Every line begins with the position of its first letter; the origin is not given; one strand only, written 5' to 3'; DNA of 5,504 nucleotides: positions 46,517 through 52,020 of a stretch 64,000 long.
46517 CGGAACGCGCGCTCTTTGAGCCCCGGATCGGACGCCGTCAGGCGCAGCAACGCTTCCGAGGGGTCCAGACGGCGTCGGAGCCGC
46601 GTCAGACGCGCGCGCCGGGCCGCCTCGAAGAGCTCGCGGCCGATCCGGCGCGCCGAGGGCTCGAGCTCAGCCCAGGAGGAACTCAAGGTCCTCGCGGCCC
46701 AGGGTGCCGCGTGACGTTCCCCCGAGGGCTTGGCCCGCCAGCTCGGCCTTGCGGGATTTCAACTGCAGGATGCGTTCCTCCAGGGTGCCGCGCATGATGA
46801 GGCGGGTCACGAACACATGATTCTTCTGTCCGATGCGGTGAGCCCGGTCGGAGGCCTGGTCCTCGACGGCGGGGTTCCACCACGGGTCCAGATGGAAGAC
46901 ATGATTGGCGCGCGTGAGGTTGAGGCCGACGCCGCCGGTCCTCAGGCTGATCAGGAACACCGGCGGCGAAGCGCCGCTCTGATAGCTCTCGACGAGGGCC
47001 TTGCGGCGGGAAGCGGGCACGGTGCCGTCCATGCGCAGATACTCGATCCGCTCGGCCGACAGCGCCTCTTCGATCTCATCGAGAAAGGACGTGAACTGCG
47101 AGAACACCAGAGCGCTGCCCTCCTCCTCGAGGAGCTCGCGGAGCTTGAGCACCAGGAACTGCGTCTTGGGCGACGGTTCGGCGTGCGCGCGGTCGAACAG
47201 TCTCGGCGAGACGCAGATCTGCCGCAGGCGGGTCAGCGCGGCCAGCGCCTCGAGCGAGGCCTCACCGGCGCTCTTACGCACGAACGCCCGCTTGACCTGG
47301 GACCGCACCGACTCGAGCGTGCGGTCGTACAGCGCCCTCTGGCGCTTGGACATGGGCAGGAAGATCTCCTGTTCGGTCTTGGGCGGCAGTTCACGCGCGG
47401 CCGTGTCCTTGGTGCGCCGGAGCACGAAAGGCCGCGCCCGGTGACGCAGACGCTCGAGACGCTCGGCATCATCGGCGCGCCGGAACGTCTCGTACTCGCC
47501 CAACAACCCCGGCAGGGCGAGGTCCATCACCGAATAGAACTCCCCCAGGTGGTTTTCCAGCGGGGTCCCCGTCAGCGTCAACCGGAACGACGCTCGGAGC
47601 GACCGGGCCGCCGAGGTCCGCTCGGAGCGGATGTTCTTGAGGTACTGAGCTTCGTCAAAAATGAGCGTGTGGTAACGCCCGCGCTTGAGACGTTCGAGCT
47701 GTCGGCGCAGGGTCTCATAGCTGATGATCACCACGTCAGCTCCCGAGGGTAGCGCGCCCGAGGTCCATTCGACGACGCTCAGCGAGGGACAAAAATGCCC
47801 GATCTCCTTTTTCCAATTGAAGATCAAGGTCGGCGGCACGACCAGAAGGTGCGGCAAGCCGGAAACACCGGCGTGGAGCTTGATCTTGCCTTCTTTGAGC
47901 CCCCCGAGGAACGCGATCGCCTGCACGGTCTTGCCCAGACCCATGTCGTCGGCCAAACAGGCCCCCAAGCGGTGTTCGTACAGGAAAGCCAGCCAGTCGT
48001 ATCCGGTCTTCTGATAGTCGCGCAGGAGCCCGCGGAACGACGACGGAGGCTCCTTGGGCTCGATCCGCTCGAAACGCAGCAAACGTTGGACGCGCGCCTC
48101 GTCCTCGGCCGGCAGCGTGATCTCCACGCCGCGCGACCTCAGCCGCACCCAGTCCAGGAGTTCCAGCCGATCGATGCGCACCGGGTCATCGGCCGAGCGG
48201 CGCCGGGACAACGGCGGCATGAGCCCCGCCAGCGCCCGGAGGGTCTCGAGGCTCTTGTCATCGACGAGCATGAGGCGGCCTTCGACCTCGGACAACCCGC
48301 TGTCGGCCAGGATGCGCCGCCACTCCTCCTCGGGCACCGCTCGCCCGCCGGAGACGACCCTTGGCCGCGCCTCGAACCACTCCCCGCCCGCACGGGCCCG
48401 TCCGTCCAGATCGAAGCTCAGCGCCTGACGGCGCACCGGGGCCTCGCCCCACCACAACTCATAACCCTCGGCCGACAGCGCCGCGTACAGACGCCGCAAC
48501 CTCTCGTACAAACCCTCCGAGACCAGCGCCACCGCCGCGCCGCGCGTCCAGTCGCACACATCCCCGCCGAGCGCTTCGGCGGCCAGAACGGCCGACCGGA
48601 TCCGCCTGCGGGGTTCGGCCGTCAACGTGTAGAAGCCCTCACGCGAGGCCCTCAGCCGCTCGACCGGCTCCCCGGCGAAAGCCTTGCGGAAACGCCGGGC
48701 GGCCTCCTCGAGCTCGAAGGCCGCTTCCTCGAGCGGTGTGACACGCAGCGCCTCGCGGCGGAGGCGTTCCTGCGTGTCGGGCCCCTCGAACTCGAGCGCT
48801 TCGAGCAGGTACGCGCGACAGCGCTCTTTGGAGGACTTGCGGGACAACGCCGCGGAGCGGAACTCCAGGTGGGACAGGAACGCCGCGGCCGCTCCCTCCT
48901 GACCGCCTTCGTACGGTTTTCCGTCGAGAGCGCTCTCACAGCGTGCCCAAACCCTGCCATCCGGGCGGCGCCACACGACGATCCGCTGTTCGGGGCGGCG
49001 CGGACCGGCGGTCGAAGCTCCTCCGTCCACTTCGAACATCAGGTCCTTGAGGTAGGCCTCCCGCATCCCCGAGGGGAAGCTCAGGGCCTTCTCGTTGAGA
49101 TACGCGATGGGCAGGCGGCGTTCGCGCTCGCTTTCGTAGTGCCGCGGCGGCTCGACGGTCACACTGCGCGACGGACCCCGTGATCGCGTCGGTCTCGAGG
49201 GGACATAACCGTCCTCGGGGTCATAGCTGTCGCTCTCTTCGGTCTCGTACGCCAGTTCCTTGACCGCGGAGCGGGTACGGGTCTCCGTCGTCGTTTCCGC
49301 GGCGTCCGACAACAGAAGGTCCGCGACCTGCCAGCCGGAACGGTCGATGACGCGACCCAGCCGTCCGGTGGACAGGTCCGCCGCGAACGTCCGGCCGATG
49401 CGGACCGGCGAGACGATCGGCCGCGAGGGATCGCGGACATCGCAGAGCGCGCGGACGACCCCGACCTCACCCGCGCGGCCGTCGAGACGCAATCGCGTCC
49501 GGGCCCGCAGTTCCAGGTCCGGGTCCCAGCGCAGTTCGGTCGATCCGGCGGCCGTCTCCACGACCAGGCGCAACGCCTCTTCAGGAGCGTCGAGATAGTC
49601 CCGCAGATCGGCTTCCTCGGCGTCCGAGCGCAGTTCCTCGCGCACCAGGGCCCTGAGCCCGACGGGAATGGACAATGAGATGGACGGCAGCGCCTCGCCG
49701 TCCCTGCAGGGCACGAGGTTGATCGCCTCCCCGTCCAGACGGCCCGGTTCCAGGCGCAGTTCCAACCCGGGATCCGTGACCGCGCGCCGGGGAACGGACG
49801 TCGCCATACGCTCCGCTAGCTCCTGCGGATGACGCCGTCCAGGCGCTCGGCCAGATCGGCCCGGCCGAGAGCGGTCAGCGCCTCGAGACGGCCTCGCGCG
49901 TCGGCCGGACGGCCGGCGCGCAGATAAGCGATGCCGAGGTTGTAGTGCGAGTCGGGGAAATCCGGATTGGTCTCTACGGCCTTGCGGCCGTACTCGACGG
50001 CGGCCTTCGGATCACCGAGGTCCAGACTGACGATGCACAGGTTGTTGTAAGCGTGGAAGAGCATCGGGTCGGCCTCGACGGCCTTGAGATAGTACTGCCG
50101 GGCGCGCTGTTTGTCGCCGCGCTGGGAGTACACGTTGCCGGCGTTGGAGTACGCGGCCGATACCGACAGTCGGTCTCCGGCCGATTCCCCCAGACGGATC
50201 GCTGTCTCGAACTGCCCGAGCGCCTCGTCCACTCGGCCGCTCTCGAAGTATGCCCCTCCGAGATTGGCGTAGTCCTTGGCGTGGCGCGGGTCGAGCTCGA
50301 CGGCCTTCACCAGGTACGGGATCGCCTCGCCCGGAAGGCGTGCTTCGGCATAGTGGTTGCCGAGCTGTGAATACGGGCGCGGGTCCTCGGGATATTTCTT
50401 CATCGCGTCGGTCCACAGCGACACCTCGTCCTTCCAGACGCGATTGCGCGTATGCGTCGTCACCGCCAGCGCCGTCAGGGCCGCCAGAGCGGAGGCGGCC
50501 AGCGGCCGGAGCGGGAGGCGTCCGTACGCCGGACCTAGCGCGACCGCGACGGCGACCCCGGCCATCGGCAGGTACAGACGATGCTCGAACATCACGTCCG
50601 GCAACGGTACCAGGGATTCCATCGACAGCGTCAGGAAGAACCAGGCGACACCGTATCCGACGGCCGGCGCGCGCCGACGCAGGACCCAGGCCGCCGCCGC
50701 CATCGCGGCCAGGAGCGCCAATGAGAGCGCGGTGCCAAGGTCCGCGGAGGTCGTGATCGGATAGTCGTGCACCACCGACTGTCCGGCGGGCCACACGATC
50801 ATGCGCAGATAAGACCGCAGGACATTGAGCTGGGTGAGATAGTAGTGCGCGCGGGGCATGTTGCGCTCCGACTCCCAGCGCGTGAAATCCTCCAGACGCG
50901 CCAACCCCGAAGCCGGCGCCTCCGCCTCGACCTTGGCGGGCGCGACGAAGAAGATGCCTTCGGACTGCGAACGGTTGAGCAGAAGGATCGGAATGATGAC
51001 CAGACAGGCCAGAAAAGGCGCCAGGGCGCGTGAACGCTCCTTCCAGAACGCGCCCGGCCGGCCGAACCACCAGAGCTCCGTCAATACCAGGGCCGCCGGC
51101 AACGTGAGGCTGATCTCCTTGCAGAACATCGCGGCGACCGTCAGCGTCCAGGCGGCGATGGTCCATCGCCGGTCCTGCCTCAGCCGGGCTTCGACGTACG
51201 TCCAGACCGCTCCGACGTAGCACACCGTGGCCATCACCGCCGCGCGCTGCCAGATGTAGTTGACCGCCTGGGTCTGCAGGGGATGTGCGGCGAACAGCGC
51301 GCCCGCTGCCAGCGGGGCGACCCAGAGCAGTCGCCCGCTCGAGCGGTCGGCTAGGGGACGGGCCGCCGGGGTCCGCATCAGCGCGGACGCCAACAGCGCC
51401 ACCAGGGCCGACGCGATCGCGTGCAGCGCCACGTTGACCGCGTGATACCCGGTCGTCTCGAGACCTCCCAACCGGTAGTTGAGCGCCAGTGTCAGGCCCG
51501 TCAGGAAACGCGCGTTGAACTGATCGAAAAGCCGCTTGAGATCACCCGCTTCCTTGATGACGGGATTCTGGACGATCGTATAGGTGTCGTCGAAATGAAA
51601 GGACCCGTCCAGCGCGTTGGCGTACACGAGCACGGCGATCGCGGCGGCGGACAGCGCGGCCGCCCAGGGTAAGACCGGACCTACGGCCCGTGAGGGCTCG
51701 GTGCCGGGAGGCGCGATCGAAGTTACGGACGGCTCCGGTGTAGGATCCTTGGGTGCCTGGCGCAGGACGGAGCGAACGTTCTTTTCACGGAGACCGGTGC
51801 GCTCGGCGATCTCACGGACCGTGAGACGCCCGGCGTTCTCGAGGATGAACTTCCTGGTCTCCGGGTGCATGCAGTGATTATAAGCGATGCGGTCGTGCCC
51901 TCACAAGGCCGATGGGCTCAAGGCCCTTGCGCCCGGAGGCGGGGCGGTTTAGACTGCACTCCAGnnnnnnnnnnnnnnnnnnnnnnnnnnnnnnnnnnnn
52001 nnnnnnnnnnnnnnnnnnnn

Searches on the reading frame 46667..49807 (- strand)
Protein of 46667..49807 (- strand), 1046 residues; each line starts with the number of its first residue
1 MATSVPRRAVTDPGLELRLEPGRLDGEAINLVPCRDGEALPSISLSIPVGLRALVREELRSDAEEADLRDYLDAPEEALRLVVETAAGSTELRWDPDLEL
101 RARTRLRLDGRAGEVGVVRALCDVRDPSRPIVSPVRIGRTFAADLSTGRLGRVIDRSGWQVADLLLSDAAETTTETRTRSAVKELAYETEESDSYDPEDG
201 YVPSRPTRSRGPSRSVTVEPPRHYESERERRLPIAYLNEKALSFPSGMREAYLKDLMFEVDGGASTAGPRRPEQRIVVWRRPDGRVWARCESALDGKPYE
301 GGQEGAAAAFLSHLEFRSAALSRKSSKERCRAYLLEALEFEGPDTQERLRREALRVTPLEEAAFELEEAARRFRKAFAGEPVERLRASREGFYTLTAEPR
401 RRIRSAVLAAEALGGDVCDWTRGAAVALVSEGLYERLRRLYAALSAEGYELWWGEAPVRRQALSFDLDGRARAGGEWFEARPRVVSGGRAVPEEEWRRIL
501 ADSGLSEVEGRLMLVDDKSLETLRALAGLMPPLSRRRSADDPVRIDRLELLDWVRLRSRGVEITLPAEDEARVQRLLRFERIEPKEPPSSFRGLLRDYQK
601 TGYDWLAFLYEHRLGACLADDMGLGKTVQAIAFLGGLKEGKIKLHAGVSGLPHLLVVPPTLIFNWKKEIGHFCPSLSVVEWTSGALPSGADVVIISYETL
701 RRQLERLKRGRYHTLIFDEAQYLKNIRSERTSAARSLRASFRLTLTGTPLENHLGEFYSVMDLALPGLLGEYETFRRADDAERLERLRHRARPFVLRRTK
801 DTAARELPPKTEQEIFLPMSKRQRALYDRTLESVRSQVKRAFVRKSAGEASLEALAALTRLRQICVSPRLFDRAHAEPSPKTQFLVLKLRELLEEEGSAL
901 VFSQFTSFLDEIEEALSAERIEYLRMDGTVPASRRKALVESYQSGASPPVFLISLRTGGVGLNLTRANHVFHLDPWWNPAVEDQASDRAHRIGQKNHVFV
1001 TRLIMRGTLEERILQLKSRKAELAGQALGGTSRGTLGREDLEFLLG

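Call 36: search_protein_families(library=pfam, proteins=[window:46667-49807:-], max_evalue=0.0001)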
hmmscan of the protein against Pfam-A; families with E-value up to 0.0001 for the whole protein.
window:46667-49807:- (1046 aa): 3 families
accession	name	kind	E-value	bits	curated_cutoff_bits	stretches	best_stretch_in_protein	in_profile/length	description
PF00176.29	SNF2-rel_dom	-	2e-56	191.7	24.9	1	598-869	1-289/290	SNF2-related domain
PF00271.37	Helicase_C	-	2.6e-20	73.1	23.5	1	888-993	5-110/110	Helicase conserved C-terminal domain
PF04851.21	ResIII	-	2.2e-06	28.2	22.5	1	595-749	4-162/164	Type III restriction enzyme, res subunit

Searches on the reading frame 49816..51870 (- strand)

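Call 36: search_protein_families(library=pfam, proteins=[window:49816-51870:-], max_evalue=0.0001)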
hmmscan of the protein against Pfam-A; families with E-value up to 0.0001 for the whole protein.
window:49816-51870:- (684 aa): 14 families
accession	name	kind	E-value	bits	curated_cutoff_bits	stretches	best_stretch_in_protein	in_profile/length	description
PF07719.23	TPR_2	-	3.6e-26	89.5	27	1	572-602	2-32/34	Tetratricopeptide repeat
PF00515.34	TPR_1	-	2.2e-24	84.6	27.8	1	572-602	2-32/34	Tetratricopeptide repeat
PF13431.12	TPR_17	-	3.3e-20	71.1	24.4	1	629-659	3-33/34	Tetratricopeptide repeat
PF13424.12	TPR_12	-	1.2e-18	67.5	30.1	1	536-601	8-75/77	Tetratricopeptide repeat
PF13181.12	TPR_8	-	1.2e-17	62.9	25.7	1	573-602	3-32/34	Tetratricopeptide repeat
PF14559.12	TPR_19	-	5.8e-16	59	25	1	616-672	2-58/68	Tetratricopeptide repeat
PF13414.12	TPR_11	-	1.8e-15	56.8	26.8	1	623-653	12-42/42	TPR repeat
PF13432.12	TPR_16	-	3.2e-15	56.7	32.7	3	616-662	8-54/65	Tetratricopeptide repeat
PF13374.12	TPR_10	-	6.5e-12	45.5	27.5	0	572-599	3-30/42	Tetratricopeptide repeat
PF13428.12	TPR_14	-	3.5e-10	40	23.5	0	616-646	12-42/44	Tetratricopeptide repeat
PF13176.12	TPR_7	-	8.1e-10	38.4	27.9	0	573-599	1-29/36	Tetratricopeptide repeat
PF03704.23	BTAD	-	7.7e-07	30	22.1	0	515-559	80-124/146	Bacterial transcriptional activator domain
PF13371.12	TPR_9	-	1.7e-06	28.4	35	0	516-572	14-70/73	Tetratricopeptide repeat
PF13174.12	TPR_6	-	4e-05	24.4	26.3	0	640-666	1-27/33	Tetratricopeptide repeat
